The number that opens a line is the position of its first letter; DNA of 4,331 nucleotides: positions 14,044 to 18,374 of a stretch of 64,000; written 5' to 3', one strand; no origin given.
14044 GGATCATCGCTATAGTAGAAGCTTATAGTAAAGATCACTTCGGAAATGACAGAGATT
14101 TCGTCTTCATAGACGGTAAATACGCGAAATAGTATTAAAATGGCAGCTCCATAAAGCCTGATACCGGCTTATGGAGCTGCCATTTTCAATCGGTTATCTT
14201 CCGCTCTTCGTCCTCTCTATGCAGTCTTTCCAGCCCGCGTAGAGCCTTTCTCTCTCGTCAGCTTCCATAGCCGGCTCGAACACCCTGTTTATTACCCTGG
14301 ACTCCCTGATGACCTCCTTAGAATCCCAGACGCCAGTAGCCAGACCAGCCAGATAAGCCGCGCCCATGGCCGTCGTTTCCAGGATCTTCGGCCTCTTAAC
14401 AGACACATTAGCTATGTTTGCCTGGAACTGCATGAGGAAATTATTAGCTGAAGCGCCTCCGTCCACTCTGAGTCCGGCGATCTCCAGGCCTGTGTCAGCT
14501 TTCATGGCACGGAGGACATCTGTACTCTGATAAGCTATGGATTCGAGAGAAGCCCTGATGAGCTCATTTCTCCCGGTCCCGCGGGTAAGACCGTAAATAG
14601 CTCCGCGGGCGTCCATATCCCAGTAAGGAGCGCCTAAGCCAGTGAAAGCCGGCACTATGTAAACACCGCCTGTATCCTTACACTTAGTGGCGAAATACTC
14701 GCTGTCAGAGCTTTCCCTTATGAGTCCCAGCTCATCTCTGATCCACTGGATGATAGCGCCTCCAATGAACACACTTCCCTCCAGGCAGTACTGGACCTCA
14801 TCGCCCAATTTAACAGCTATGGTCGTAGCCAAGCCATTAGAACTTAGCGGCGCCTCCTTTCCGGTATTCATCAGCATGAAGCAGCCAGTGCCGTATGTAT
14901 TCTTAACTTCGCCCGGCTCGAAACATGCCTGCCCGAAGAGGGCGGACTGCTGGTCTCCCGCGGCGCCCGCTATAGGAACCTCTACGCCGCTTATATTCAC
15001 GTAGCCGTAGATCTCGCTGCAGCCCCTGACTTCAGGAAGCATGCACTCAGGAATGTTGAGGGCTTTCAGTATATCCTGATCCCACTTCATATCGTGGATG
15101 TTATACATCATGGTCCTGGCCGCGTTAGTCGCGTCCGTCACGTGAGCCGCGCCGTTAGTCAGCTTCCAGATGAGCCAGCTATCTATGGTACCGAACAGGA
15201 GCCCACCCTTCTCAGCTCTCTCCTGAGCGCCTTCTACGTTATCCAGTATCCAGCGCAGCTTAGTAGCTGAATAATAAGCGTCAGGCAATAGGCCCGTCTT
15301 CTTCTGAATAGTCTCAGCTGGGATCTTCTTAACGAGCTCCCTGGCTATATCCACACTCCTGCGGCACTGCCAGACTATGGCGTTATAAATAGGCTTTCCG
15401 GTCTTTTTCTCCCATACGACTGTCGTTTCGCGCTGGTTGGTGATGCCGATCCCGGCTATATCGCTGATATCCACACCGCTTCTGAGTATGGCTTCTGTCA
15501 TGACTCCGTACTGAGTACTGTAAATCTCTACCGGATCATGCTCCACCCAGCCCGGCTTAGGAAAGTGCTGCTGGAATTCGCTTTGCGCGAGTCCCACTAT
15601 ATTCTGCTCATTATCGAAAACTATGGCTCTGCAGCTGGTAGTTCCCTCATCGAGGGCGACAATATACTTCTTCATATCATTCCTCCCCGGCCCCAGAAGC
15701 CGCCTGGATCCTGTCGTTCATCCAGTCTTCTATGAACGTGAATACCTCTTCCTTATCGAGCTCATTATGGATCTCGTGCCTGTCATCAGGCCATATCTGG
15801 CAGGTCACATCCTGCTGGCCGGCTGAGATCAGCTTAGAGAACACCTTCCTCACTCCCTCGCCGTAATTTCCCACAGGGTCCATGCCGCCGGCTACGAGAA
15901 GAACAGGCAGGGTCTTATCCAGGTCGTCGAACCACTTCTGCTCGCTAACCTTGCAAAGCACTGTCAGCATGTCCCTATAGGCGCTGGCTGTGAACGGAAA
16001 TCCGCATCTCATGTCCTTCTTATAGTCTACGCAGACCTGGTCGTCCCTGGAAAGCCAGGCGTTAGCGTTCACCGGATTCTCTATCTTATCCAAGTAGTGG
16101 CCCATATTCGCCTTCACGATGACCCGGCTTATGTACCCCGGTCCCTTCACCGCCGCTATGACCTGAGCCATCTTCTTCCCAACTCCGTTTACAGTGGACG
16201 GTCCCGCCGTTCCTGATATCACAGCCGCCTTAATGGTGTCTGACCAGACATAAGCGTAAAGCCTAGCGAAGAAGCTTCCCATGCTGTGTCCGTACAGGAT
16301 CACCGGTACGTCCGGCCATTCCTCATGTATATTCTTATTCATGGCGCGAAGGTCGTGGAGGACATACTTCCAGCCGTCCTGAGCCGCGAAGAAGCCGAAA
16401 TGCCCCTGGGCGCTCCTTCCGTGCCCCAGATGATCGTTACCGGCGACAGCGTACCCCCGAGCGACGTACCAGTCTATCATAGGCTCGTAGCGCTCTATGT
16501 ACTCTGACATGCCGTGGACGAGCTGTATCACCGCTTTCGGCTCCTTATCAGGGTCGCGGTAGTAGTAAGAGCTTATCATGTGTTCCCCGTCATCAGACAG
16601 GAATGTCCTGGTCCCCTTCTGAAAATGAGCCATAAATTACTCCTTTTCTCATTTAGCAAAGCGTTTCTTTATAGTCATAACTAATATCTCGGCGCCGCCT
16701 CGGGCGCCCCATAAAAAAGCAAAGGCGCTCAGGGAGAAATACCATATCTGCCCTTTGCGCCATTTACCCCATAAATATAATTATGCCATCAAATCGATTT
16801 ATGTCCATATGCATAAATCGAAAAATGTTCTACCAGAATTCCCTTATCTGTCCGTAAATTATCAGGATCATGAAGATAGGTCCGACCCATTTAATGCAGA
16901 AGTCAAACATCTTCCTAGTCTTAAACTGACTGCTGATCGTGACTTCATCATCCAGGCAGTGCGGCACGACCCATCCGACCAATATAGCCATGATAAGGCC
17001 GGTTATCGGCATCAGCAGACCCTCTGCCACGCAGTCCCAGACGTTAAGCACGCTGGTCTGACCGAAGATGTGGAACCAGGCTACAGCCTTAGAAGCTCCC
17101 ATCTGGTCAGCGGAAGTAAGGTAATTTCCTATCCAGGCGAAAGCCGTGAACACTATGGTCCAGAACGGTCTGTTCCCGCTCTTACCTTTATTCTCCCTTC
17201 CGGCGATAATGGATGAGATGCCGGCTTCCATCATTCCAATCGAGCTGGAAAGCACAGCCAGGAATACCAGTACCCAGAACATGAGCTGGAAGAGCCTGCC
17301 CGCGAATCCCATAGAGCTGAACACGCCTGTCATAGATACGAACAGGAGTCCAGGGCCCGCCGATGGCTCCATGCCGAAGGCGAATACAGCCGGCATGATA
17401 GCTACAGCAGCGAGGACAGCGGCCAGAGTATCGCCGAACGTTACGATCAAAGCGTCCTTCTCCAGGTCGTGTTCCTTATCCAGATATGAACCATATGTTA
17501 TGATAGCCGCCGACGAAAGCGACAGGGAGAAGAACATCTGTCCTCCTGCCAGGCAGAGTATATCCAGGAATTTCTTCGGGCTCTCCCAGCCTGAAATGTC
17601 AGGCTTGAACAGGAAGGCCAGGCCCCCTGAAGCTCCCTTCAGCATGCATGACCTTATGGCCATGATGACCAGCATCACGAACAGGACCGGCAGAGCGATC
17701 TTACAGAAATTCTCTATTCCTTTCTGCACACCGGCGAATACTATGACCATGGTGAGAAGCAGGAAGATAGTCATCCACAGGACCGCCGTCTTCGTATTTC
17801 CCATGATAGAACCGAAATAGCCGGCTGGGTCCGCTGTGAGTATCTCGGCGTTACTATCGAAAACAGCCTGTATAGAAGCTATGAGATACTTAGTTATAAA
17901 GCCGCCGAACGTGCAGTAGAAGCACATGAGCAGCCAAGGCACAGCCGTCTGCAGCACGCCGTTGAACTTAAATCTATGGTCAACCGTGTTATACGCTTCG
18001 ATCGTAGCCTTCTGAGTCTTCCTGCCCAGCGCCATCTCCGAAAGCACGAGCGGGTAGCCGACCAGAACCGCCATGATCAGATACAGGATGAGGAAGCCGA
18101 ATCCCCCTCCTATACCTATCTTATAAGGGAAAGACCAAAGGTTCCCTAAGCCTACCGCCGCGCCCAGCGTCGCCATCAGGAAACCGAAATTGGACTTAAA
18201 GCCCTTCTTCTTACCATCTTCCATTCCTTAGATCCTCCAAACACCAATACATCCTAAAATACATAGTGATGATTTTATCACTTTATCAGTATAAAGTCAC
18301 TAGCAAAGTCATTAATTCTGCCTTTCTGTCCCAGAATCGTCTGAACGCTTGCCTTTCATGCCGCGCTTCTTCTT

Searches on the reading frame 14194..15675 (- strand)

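Call 64: search_protein_families(library=pfam, proteins=[window:14194-15675:-], max_evalue=0.001)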
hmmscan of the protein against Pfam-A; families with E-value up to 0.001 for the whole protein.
window:14194-15675:- (493 aa): 2 families
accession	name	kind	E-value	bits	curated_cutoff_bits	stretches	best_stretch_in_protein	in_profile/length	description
PF00370.27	FGGY_N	-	2.5e-80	270.1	28.8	1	4-248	1-245/245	FGGY family of carbohydrate kinases, N-terminal domain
PF02782.22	FGGY_C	-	2.8e-40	138.7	27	1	258-446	2-197/198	FGGY family of carbohydrate kinases, C-terminal domain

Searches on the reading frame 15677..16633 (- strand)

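Call 64: search_protein_families(library=pfam, proteins=[window:15677-16633:-], max_evalue=0.001)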
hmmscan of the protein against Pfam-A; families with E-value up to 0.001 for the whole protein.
window:15677-16633:- (318 aa): 3 families
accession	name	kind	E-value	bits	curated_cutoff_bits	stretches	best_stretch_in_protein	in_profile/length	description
PF12146.15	Hydrolase_4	-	1.2e-39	136.5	27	1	31-293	2-239/239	Serine aminopeptidase, S33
PF00561.26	Abhydrolase_1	-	3.4e-12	47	25.8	1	38-147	5-105/245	alpha/beta hydrolase fold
PF12697.13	Abhydrolase_6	-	1.9e-07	32.4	26.3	1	38-289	3-207/217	Alpha/beta hydrolase family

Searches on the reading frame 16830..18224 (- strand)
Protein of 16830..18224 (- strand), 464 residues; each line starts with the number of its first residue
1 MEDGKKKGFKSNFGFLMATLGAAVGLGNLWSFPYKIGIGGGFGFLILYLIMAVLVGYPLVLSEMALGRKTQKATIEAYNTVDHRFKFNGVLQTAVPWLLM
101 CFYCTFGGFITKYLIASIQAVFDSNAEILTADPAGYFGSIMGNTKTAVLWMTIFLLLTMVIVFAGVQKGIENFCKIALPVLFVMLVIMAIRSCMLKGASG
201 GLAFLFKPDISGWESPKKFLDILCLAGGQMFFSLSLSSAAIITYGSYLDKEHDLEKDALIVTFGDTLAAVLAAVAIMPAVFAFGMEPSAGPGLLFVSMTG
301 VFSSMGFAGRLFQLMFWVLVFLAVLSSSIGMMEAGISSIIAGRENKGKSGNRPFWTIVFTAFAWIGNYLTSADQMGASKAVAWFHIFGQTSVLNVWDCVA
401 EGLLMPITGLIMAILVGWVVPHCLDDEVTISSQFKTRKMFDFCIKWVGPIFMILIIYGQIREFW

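Call 64: search_protein_families(library=pfam, proteins=[window:16830-18224:-], max_evalue=0.001)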
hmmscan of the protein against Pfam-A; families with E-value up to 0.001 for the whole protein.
window:16830-18224:- (464 aa): 1 family
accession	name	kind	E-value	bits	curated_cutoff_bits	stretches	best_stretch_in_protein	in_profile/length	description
PF00209.24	SNF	-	5.9e-45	154.4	27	2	150-460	179-481/524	Sodium:neurotransmitter symporter family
